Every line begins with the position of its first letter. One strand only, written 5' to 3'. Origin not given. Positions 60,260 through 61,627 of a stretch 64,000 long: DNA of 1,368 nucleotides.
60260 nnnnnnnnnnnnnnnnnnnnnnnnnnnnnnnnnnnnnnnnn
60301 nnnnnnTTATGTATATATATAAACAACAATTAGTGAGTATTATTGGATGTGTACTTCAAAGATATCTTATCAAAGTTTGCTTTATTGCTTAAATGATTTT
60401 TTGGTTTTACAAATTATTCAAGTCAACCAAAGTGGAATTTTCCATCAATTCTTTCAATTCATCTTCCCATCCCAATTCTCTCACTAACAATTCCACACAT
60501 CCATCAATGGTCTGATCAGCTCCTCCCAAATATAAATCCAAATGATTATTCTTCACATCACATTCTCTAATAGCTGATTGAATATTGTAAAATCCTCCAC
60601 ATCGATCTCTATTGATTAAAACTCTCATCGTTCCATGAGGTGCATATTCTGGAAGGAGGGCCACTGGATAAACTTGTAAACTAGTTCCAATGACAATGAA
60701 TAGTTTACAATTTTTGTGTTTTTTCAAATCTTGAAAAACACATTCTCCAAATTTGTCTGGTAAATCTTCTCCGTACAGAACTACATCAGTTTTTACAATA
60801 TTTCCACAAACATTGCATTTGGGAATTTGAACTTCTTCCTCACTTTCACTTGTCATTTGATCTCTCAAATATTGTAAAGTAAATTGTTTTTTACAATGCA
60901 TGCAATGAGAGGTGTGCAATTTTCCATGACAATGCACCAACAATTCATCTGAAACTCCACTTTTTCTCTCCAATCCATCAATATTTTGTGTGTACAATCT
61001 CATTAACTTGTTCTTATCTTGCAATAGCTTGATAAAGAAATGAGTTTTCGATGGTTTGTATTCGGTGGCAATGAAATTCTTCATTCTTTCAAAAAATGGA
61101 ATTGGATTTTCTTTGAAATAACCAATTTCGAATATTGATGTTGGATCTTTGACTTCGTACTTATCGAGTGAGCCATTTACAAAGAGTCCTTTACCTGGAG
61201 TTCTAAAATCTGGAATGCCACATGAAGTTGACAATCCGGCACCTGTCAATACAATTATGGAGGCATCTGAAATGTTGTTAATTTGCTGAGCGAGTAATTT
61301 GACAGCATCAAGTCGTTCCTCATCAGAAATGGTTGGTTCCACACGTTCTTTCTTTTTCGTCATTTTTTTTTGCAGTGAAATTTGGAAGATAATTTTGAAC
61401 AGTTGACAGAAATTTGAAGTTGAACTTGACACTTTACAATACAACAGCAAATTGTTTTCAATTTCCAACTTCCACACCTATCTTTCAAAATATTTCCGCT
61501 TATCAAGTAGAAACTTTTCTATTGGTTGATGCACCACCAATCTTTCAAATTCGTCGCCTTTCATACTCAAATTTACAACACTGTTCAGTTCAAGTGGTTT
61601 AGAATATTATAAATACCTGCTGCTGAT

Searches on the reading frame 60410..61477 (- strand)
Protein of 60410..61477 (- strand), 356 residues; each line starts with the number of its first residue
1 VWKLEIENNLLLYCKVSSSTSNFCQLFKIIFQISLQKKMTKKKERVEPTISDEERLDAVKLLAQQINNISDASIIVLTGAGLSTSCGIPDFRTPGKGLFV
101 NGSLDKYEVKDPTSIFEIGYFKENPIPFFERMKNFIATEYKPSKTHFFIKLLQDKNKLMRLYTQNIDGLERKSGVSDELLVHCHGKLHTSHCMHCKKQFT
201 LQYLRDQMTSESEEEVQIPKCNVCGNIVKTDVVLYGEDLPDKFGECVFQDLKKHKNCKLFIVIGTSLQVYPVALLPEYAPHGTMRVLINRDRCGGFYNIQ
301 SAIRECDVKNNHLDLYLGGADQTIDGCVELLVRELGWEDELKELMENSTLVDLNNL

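Call 26: search_protein_families(library=pfam, proteins=[window:60410-61477:-], max_evalue=0.01)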
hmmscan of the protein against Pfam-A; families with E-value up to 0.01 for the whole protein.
window:60410-61477:- (356 aa): 2 families
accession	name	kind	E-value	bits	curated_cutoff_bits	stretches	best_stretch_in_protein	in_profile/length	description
PF02146.23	SIR2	-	7.4e-54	182.9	24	1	79-271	1-180/180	Sir2 family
PF06397.17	Desulfoferrod_N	-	0.0037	17.3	23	1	214-229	2-17/36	Desulfoferrodoxin, N-terminal domain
